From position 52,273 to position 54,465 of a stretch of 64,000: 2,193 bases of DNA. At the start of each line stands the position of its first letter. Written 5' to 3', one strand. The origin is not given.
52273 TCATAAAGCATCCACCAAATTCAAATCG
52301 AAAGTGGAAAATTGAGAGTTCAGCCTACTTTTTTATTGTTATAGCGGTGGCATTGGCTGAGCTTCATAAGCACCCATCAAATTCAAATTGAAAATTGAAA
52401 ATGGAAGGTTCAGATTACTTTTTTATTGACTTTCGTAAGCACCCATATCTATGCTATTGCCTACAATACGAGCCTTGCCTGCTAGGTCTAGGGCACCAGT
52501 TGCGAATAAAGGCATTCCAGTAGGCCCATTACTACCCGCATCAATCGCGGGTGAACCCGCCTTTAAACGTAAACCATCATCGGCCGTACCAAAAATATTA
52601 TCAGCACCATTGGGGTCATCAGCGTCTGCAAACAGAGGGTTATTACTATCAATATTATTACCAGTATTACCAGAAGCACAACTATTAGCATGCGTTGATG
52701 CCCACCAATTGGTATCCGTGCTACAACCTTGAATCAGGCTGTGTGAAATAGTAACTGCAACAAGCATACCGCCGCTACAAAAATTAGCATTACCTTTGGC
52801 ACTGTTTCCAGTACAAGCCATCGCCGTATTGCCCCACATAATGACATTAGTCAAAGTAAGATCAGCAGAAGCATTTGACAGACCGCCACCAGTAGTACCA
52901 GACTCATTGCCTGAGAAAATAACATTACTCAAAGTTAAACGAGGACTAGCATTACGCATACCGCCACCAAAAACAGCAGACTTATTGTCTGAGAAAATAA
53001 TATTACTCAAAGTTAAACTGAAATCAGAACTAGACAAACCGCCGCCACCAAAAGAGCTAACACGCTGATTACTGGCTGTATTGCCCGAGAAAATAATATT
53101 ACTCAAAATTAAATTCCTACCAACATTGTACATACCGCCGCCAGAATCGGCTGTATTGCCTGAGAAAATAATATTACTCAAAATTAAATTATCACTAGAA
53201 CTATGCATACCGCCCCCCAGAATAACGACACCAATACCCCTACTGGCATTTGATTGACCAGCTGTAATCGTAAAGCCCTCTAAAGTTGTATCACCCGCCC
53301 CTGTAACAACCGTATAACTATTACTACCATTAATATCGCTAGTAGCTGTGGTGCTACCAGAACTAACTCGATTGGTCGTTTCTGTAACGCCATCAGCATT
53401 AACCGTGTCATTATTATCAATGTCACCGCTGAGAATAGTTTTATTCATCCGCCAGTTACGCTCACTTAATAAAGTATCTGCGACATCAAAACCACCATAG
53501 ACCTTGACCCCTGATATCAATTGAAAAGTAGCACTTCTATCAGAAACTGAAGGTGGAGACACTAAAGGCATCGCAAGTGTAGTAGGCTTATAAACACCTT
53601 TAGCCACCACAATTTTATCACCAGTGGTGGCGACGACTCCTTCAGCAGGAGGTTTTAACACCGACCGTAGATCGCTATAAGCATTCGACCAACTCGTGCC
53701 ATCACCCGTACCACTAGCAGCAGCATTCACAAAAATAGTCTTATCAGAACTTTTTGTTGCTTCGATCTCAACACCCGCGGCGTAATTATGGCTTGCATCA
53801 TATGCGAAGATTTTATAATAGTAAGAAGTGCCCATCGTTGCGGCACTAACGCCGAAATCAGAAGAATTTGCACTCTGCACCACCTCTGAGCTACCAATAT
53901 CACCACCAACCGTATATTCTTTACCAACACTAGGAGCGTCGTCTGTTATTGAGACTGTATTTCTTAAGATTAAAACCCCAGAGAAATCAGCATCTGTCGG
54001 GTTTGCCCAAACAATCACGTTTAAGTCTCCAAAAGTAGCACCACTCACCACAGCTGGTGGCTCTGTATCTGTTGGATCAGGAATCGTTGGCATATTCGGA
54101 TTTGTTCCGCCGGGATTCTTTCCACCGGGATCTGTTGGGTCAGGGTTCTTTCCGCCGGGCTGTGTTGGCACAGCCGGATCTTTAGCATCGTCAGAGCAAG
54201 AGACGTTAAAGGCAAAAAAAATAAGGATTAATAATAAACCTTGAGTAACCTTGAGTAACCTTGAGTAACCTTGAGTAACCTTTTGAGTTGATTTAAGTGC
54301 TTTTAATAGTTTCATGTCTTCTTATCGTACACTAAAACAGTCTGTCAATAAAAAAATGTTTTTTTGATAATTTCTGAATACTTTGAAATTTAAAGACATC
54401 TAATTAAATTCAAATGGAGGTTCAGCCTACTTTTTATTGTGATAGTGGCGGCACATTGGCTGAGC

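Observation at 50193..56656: Mosaic paralog family: conserved ends, hypervariable beta-helix core, blocks shared in different combinations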

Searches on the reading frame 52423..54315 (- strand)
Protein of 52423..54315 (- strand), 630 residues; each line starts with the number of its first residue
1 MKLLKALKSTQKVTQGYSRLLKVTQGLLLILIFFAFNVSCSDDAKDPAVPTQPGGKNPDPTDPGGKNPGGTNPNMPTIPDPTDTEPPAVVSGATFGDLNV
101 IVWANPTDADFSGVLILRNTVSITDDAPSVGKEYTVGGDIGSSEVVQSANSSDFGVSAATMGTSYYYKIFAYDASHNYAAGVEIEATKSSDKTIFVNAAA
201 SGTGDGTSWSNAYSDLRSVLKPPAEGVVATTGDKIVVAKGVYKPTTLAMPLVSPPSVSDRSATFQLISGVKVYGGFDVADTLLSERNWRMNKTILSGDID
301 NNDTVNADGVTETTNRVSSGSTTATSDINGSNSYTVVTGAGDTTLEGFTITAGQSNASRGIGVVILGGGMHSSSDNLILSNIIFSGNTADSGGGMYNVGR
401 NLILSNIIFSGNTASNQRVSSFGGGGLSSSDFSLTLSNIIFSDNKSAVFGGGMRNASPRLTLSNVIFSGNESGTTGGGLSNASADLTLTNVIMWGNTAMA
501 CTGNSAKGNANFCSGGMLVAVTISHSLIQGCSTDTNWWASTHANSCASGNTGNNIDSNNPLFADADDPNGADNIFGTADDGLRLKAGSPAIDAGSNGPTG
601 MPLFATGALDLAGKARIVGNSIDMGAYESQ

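Call 4: search_protein_families(library=pfam, proteins=[window:52423-54315:-], max_evalue=0.1)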
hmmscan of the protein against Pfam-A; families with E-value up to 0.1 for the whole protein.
window:52423-54315:- (630 aa): 0 families

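Call 12: find_related_loci(query=window:52423-54315:-, collection=genome_contigs, flank=3000)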
Query window:52423-54315:- (630 aa) in genome_contigs; peptide patterns used: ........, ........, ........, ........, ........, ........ (x = any residue, [..] = any of these).
166 stretches matched a pattern; 106 encode a relative of the query (tblastn E <= 1e-3); the best 80 are kept; 80 distinct loci.
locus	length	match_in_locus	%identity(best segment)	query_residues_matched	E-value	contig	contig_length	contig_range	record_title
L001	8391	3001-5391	38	182-628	6e-56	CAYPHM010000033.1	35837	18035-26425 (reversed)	MAG TPA_asm: uncultured Chloroflexaceae bacterium isolate SRP141376_co5_371 genome assembly, contig: NODE_2666_length_35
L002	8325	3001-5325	37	192-629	3e-54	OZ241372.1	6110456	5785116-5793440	MAG: Anaerolineae bacterium isolate 91413526-a19b-453a-ba52-6be33c551559 genome assembly, chromosome: 1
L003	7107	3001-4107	37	201-628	5e-51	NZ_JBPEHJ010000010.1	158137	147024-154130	Niabella hirudinis strain DSM 25812 Ga0215644_10, whole genome shotgun sequence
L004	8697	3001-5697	35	182-630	5e-47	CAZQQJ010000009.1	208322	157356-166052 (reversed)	MAG TPA_asm: uncultured Anaerolinea sp. isolate SRP278314_co2_69 genome assembly, contig: NODE_86_length_208322_cov_35.1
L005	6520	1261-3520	37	194-628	1e-46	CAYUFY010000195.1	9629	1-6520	MAG TPA_asm: uncultured Anaerolineales bacterium isolate binchicken_co186_156 genome assembly, contig: NODE_9558_length_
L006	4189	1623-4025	37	183-630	3e-46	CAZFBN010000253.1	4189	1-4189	MAG TPA_asm: uncultured Saprospiraceae bacterium isolate binchicken_co58_158 genome assembly, contig: NODE_16651_length_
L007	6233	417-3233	36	192-630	1e-43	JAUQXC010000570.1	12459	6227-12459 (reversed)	MAG: Thermoflexales bacterium isolate BIN19 contig_188862, whole genome shotgun sequence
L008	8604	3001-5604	34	192-629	2e-42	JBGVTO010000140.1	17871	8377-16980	MAG: Phycisphaerae bacterium isolate S_218_B3 k127_34734, whole genome shotgun sequence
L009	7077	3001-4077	34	192-592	2e-41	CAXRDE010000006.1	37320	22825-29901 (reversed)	MAG: Candidatus Sericytochromatia bacterium isolate CJ05B_2.89 genome assembly, contig: k141_686531, whole genome shotgu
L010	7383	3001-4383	32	156-628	2e-48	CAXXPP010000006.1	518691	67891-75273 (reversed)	MAG: uncultured Draconibacterium sp. isolate 714386e1-bc16-422e-93f9-a3f32d7c9c6c genome assembly, contig: contig_6, who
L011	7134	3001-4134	33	194-618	5e-41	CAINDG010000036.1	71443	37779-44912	MAG: uncultured planctomycete isolate A14_bin-1425 genome assembly, contig: bin-1425:36/54, whole genome shotgun sequenc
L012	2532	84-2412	32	194-628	7e-41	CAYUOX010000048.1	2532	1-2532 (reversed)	MAG TPA_asm: uncultured Anaerolineaceae bacterium isolate binchicken_co219_345 genome assembly, contig: k141_113611, who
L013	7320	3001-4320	30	179-628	2e-40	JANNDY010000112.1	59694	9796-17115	MAG: Emticicia sp. isolate OTE_75_metabat_50 OTE_75_k141_1577285, whole genome shotgun sequence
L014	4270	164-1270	37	183-630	1e-40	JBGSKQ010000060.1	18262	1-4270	MAG: Saprospiraceae bacterium isolate JTS-AC184 k141_2499927, whole genome shotgun sequence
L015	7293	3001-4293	32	164-628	7e-40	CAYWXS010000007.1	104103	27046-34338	MAG TPA_asm: uncultured Anaerolinea sp. isolate SRP284006_co1_157 genome assembly, contig: NODE_203_length_104103_cov_10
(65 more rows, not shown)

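Call 13: search_protein_families(library=ncbifam, proteins=[window:52423-54315:-], max_evalue=0.01)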
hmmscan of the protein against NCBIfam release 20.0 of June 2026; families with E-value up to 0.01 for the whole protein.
window:52423-54315:- (630 aa): 1 family
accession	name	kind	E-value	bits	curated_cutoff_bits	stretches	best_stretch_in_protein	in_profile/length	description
NF041518.1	choice_anch_Q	domain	1.3e-09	38.2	25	1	582-630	17-58/58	choice-of-anchor Q domain-containing protein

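Call 14: find_homologous_proteins(query=window:52423-54315:-)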
Query window:52423-54315:- (630 aa): 1243 proteins with E <= 0.001 among 8000 candidates; the best 120 are listed.
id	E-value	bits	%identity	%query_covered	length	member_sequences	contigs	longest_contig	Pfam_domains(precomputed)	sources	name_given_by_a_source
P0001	0.0e+0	1369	100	100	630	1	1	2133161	-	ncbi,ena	-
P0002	1.3e-230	785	71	92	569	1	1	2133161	-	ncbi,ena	-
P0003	1.2e-227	775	70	92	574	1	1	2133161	-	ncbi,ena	-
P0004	5.8e-223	760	62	100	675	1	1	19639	-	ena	-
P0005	4.0e-209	714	66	92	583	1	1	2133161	-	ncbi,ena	-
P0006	5.6e-207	707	62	100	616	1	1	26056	-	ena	-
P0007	3.6e-199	681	64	92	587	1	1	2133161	-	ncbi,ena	-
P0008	3.5e-185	635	61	92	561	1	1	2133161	PF02415.24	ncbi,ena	-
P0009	8.4e-181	621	62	88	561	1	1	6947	-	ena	-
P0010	2.3e-179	616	63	92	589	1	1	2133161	-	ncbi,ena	-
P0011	6.2e-163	562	55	100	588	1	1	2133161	-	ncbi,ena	-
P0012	2.3e-158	547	55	97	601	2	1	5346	-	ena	-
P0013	1.0e-156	541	53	92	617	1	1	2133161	-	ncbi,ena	-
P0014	4.7e-156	539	55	92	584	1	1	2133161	-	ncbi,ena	-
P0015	5.5e-146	506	53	88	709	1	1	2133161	-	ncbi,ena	-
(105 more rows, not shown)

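Call 15: find_encoding_contigs(protein=P0001, flank=2000, max_places=3)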
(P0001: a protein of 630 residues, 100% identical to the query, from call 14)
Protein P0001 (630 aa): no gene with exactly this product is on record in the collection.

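Call 16: find_encoding_contigs(protein=P0007, flank=10000, max_places=3)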
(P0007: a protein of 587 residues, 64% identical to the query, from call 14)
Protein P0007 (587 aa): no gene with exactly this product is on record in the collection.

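Call 17: list_cluster_members(proteins=[P0001, P0007, P0010, P0011, P0013, P0014, P0015, P0004, P0006, P0009])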
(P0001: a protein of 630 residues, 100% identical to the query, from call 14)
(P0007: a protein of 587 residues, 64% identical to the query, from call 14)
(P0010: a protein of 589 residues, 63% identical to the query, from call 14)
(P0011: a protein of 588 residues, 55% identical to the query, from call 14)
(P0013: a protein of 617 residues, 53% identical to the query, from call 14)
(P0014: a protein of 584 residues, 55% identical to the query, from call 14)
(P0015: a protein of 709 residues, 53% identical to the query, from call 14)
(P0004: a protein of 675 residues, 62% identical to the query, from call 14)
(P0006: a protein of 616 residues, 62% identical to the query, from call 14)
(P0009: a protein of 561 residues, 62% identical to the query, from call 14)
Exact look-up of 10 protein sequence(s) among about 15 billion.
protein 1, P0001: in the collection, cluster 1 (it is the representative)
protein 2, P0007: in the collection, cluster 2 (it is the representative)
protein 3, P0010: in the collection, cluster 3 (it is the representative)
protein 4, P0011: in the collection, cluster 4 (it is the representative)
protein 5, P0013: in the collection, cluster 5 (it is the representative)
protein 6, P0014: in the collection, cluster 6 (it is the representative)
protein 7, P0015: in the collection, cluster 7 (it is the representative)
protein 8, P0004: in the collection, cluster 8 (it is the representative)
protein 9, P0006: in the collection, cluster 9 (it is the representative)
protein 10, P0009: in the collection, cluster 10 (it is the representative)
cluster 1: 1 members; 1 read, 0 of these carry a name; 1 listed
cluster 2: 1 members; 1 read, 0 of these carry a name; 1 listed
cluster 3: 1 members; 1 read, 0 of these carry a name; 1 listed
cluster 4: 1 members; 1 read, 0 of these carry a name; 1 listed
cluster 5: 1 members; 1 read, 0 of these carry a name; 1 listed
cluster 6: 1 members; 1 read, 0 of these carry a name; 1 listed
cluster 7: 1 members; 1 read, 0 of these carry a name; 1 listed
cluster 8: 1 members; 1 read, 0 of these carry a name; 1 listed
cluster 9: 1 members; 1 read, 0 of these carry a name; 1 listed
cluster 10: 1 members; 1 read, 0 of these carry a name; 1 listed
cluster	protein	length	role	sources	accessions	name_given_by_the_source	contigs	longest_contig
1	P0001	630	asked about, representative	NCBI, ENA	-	-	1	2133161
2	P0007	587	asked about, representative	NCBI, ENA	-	-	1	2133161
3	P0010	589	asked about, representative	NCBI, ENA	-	-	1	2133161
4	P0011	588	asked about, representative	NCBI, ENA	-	-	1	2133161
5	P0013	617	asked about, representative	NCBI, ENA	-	-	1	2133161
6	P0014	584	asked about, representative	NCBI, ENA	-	-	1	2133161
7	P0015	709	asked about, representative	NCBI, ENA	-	-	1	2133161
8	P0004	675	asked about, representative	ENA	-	-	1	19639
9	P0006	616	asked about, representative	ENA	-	-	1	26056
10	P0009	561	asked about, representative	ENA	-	-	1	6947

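Call 19: find_encoding_contigs(protein=P0004, flank=10000, max_places=3)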
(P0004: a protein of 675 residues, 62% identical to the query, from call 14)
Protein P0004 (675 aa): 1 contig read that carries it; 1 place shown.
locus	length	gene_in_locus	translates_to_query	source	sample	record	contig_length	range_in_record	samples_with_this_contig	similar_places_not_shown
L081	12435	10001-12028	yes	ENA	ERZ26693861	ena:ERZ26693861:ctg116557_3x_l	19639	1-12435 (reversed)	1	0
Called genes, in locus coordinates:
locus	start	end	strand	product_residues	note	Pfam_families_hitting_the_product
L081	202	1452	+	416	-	PF01288:HPPK, PF02548:Pantoate_transf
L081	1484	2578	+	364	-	PF01041:DegT_DnrJ_EryC1, PF00266:Aminotran_5 (weak), PF01212:Beta_elim_lyase (weak), PF00155:Aminotran_1_2, PF01053:Cys_Met_Meta_PP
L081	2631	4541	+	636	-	PF13229:Beta_helix (weak)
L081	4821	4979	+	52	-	-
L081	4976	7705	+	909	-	PF19077:Big_13 (faint), PF13860:FlgD_ig (faint), PF13585:CHU_C (weak), PF00691:OmpA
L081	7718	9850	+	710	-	PF00773:RNB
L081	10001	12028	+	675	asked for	-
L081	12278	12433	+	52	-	?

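Call 20: find_encoding_contigs(protein=P0006, flank=10000, max_places=3)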
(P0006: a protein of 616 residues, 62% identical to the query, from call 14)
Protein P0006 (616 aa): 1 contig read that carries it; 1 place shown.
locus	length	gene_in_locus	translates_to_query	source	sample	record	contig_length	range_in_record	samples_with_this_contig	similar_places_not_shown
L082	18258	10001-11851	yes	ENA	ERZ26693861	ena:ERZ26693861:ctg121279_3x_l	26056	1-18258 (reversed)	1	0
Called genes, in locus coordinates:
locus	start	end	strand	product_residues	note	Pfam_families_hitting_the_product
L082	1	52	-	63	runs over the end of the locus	PF00070:Pyr_redox, PF07992:Pyr_redox_2 (weak)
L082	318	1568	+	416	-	PF01288:HPPK, PF02548:Pantoate_transf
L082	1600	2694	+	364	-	PF01041:DegT_DnrJ_EryC1, PF00266:Aminotran_5 (weak), PF01212:Beta_elim_lyase (weak), PF00155:Aminotran_1_2, PF01053:Cys_Met_Meta_PP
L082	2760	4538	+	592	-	PF13229:Beta_helix (weak)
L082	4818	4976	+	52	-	-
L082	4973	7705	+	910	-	PF19077:Big_13 (faint), PF13860:FlgD_ig (faint), PF13585:CHU_C (weak), PF00691:OmpA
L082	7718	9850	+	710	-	PF00773:RNB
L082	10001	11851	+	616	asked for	-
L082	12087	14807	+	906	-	PF16078:2-oxogl_dehyd_N (weak), PF00676:E1_dh, PF02779:Transket_pyr, PF16870:OxoGdeHyase_C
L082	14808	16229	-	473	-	PF02424:ApbE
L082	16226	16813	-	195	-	PF04205:FMN_bind (weak)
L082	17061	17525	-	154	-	PF01575:MaoC_dehydratas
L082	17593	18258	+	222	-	?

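Call 31: find_encoding_contigs(protein=P0009, flank=10000, max_places=3)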
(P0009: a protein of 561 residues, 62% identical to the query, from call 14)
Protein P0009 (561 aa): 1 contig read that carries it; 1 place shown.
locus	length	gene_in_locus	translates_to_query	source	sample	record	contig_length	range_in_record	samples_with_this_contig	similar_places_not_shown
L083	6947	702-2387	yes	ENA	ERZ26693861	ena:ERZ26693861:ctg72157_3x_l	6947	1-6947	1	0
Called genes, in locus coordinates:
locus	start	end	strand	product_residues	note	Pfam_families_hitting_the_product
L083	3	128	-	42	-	?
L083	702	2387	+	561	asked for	-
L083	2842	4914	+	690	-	PF17764:PriA_3primeBD, PF04851:ResIII, PF00270:DEAD, PF00271:Helicase_C, PF18074:PriA_C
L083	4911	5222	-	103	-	-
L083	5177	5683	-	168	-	PF00288:GHMP_kinases_N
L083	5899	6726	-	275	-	PF05690:ThiG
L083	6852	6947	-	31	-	?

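Call 32: find_encoding_contigs(protein=P0012, flank=10000, max_places=3)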
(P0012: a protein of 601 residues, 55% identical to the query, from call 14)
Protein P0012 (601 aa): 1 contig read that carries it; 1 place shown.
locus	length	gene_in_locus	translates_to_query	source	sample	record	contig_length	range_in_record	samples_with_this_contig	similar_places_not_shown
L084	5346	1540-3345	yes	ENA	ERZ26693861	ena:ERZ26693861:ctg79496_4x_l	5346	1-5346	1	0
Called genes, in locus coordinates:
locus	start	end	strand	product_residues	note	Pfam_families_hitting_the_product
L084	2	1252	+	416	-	?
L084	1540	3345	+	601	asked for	-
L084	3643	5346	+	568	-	?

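Call 45: predict_structure(alignment_id=A1)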
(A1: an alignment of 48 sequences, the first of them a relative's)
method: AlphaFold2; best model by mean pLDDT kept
length: 630 residues; sequences in the alignment: 48
mean_pLDDT: 66.7   pTM: 0.65
mean pLDDT of the five models: 66.7, 66.6, 65.2, 64.4, 62.9
residues with pLDDT >= 90: 155; 70-90: 149; 50-70: 113; < 50: 213
segments of 3 or more residues with pLDDT < 50: 10-17, 39-114, 132-136, 148-164, 172-189, 317-319, 538-544, 547-570, 573-583, 591-630
pLDDT, mean of each block of 10 residues (from residue 1): 54 47 71 64 35 31 32 36 34 35 37 50 53 51 55 41 51 43 46 91 84 92 75 94 75 70 93 95 86 95 90 66 73 93 95 86 81 91 95 93 89 79 89 84 92 91 86 90 81 83 71 72 74 53 48 45 45 47 49 38 41 43 37
secondary structure, 60 per line:
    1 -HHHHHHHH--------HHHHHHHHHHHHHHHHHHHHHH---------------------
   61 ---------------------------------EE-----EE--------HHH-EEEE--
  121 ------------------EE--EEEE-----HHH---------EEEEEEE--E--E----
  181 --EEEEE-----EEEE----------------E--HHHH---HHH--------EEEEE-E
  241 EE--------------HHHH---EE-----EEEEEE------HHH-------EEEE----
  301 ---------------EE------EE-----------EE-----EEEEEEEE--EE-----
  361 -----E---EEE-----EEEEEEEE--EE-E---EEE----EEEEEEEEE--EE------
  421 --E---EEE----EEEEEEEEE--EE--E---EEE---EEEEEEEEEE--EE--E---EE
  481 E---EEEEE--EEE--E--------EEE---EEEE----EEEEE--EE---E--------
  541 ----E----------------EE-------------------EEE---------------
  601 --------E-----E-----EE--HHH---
elements in order: H2-9 H18-39 E115-118 E143-146 E164-170 E183-187 E193-196 H216-219 E234-238 E240-242 H257-260 E271-276 E293-296 E344-351 E370-372 E378-385 E395-397 E402-410 E427-429 E434-442 E453-455 E459-468 E479-481 E485-489 E492-494 E506-508 E512-515 E520-524 E583-585

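Call 48: fold_search(model_id=the predicted structure, library=pdb)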
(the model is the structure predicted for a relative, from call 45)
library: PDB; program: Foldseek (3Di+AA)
matches with E <= 10: 89; with E <= 0.001: 0
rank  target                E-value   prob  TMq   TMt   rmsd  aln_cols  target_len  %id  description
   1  9cdv_A                6.7e-03  1.00  0.28  0.37   9.4       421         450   12  Crystal Structure of Rhombotarget A (released 2025-07-02)
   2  6kqt_A                6.7e-03  0.85  0.19  0.19  14.8       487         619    9  Crystal Structure of GH136 lacto-N-biosidase from Eubacterium ramulus - native protein (released 2020-06-10)
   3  9cdu_C                8.4e-03  1.00  0.33  0.46  10.0       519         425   13  Crystal Structure of Rhombotarget A-peptide Complex (released 2025-07-02)
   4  6kqs_A                1.1e-02  0.94  0.21  0.21  13.5       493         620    9  Crystal Structure of GH136 lacto-N-biosidase from Eubacterium ramulus - selenomethionine derivative (released 2020-06-10)
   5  2uve_B                1.3e-02  0.77  0.22  0.24  13.8       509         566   12  Structure of Yersinia enterocolitica Family 28 Exopolygalacturonase (released 2007-05-08)
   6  9cdu_A                2.1e-02  0.99  0.34  0.46  10.0       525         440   14  Crystal Structure of Rhombotarget A-peptide Complex (released 2025-07-02)
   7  2uve_A                2.6e-02  0.35  0.19  0.20  14.7       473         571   12  Structure of Yersinia enterocolitica Family 28 Exopolygalacturonase (released 2007-05-08)
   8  9cdv_B                3.2e-02  0.98  0.33  0.46  10.2       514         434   14  Crystal Structure of Rhombotarget A (released 2025-07-02)
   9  1h80_B                8.3e-02  0.57  0.17  0.24  11.1       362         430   11  1,3-ALPHA-1,4-BETA-D-GALACTOSE-4-SULFATE- 3,6-ANHYDRO-D-GALACTOSE-2-SULFATE 4 GALACTOHYDROLASE (released 2001-11-27)
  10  1qjv_A                8.7e-02  0.95  0.28  0.46   9.3       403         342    9  Pectin methylesterase PemA from Erwinia chrysanthemi (released 2000-07-14)
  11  1jrg_A                1.5e-01  0.33  0.20  0.32  12.1       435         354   10  Crystal Structure of the R3 form of Pectate Lyase A, Erwinia chrysanthemi (released 2002-06-19)
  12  4pmh                  1.8e-01  0.66  0.23  0.36  11.5       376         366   11  The structure of rice weevil pectin methyl esterase (released 2014-11-12)
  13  1ktw_A                1.9e-01  0.41  0.17  0.22  11.5       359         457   12  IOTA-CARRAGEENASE COMPLEXED TO IOTA-CARRAGEENAN FRAGMENTS (released 2003-06-10)
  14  6w4q_A                1.9e-01  0.21  0.19  0.16  19.4       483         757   12  Crystal structure of full-length tailspike protein 2 (TSP2, ORF211) ) from Escherichia coli O157:H7 bacteriophage CAB1 (released 2021-01-20)
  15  6eu4_A                2.0e-01  0.35  0.23  0.24  16.3       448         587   11  Structure of Acinetobacter phage vb_AbaP_AS12 gp42 tailspike (released 2018-11-07)
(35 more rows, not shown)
